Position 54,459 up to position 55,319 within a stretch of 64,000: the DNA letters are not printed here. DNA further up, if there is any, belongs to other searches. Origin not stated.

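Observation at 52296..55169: Five-gene cassette (RHH-PIN, AlbA_2/Schlafen-like, ThsB-like TIR, helical unknown) embedded between PglZ and the methyltransferase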

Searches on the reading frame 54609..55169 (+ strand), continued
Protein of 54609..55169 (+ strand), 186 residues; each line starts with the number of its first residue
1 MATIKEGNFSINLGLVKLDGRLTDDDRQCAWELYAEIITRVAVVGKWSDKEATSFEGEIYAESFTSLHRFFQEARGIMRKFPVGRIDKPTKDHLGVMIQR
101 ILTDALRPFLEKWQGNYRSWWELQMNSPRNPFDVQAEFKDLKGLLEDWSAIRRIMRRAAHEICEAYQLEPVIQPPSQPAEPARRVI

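Call 68: search_protein_families(library=pfam, proteins=[window:54609-55169:+, P0184, P0204, P0038, P0085, P0252, L038:4983-5480:+], max_evalue=10)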
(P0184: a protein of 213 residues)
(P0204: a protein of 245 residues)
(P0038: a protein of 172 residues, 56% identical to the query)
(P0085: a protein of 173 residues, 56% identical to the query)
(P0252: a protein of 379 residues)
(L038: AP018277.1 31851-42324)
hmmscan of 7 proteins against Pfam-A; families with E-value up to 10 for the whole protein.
window:54609-55169:+ (186 aa): 1 family
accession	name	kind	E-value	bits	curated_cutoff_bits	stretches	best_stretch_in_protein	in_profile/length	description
PF14138.11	COX16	-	0.17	12.7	27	1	122-152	41-73/79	Cytochrome c oxidase assembly protein COX16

P0184 (213 aa): 3 families
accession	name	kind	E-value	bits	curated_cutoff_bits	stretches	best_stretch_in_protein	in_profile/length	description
PF09682.15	Phage_holin_6_1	-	0.013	16.3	24.9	1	14-55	2-43/101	Bacteriophage holin of superfamily 6 (Holin_LLH)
PF22205.1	Csm6_6H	-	0.047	14.2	27.6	1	65-134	9-79/93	Csm6 6H domain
PF04860.17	Phage_portal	-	0.068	12.8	39.1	1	121-190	233-307/321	Phage portal protein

P0204 (245 aa): 4 families
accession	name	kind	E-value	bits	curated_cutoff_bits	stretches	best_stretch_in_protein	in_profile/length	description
PF16767.10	KinB_sensor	-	0.0094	16.9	27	1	134-195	27-87/122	Sensor domain of alginate biosynthesis sensor protein KinB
PF18982.5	JetA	-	0.056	12.4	26.2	1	164-206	116-157/434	Wadjet protein JetA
PF24575.1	TPR_Slam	-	0.084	13.7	35.2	1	172-228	28-80/104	Surface lipoprotein assembly modifier, N-terminal TPR repeats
PF22709.1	Mu_Gam-Sipho_Gp157-TOTE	-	0.17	12.2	27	1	176-208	2-34/63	Mu Gam/Sipho_Gp157-like domain of the TOTE conflict systems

P0038 (172 aa): 1 family
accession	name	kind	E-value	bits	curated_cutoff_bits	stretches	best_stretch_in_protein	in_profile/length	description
PF20086.4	DUF6478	-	0.086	12.5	27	1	105-162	71-128/257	Family of unknown function (DUF6478)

P0085 (173 aa): 1 family
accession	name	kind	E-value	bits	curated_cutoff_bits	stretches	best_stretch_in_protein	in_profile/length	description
PF18288.6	FAA_hydro_N_2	-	0.054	14.4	25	1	137-164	31-58/78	Fumarylacetoacetase N-terminal domain 2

P0252 (379 aa): 2 families
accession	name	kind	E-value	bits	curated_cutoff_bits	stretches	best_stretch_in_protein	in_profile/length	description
PF17939.6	TetR_C_30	-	0.017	15.9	26.3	1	81-121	10-51/115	Tetracyclin repressor-like, C-terminal domain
PF10691.14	DUF2497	-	0.13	13.1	27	0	290-330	11-53/75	Protein of unknown function (DUF2497)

L038:4983-5480:+ (165 aa): 1 family
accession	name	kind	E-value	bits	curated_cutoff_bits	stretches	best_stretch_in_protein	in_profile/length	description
PF20237.3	DUF6594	-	0.17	12.2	30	1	119-158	50-89/238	Family of unknown function (DUF6594)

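Call 79: fold_search(model_id=the predicted structure, library=viral)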
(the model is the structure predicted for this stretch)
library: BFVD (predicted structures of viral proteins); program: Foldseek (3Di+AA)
matches with E <= 10: 255; with E <= 0.001: 0
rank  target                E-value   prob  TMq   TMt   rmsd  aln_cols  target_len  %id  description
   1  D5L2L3                3.8e-01  0.14  0.19  0.15  21.2       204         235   12  Conserved hypothetical Mu-phage related protein [uncultured virus]
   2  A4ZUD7                4.2e-01  0.30  0.27  0.31   9.9       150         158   13  Uncharacterized protein ORF158 [Acidianus bottle-shaped virus (isolate Italy/Pozzuoli)]
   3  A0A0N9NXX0            5.7e-01  0.44  0.34  0.33  14.6       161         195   11  Uncharacterized protein [Acidianus bottle-shaped virus 2 strain ABV2]
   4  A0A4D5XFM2            6.0e-01  0.30  0.33  0.33  10.0       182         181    9  Uncharacterized protein [Pithovirus LCDPAC01]
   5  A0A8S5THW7            6.3e-01  0.57  0.39  0.39   7.8       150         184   16  Uncharacterized protein [Siphoviridae sp. ct6Ob18]
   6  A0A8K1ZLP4            6.9e-01  0.20  0.27  0.23  12.0       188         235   14  (no name in the UniProt tables at hand)
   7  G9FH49                8.1e-01  0.35  0.39  0.40  13.3       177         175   10  Uncharacterized protein [Rhodococcus phage REQ3]
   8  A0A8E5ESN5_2          9.8e-01  0.13  0.25  0.07  27.0       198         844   13  Protein ORF131 [Anguillid herpesvirus 1]
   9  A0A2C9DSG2            1.0e+00  0.15  0.25  0.15  17.5       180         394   14  Uncharacterized protein [Western grey kangaroopox virus]
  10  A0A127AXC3            1.0e+00  0.13  0.25  0.27  15.5       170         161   11  Uncharacterized protein [Bacillus phage SP-15]
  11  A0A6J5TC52            1.1e+00  0.18  0.33  0.15  20.5       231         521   12  Uncharacterized protein [uncultured Caudovirales phage]
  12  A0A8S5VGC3            1.1e+00  0.13  0.23  0.09  13.7       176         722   13  Uncharacterized protein [Myoviridae sp. ctkfK18]
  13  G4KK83                1.1e+00  0.11  0.23  0.12  19.3       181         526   12  (no name in the UniProt tables at hand)
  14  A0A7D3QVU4            1.1e+00  0.16  0.30  0.12  19.4       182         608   10  Uncharacterized protein [Fadolivirus FV1/VV64]
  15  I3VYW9                1.1e+00  0.08  0.20  0.07  16.7       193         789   16  (no name in the UniProt tables at hand)
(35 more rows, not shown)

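Call 94: search_solved_structures(query=A2, max_evalue=1)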
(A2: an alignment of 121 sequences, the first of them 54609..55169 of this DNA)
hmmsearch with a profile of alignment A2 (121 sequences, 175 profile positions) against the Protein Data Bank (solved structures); distinct sequences matched with E-value up to 1: 1.
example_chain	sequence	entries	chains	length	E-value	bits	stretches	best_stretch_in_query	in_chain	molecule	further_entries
8qyy_A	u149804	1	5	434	0.72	12.4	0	90-164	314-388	Anti-phage defense ZorAB system ZorA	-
